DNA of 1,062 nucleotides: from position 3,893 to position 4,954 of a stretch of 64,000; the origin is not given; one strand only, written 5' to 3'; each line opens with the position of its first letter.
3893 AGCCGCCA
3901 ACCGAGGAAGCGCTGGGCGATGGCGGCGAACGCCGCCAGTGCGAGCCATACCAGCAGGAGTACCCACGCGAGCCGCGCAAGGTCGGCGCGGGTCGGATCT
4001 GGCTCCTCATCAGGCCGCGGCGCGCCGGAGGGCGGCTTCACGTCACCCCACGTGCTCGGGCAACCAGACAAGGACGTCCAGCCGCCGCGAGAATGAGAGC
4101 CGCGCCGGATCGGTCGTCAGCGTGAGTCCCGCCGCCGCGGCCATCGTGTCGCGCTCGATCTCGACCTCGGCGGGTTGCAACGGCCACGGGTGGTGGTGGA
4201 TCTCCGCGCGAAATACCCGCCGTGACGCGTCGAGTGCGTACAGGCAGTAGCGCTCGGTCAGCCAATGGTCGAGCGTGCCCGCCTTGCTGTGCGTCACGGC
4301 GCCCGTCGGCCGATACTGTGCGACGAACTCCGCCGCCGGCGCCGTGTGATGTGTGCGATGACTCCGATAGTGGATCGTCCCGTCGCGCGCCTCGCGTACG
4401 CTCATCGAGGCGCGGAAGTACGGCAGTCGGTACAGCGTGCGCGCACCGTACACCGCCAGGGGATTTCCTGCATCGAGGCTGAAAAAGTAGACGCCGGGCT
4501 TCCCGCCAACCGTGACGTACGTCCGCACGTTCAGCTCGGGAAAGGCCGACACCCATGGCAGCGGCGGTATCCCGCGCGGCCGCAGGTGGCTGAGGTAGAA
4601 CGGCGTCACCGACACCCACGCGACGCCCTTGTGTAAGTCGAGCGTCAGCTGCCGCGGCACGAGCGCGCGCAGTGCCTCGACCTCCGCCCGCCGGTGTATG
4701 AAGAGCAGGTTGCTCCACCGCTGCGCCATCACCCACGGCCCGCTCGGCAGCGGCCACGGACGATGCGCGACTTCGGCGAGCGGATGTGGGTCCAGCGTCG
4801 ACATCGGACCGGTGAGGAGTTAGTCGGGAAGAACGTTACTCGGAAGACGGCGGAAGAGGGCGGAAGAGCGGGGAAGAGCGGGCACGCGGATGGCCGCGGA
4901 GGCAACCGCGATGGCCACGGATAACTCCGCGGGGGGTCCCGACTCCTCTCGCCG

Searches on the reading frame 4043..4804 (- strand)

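Call 73: search_protein_families(library=pfam, proteins=[window:4043-4804:-], max_evalue=0.001)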
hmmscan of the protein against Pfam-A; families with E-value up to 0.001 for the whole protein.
window:4043-4804:- (253 aa): 2 families
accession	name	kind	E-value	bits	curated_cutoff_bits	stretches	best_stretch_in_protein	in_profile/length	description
PF09844.14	DUF2071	-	2.9e-69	233.4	27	1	28-241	2-210/212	Uncharacterized conserved protein (COG2071)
PF06314.16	ADC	-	7.4e-05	22.8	29.8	1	19-155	4-134/238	Acetoacetate decarboxylase (ADC)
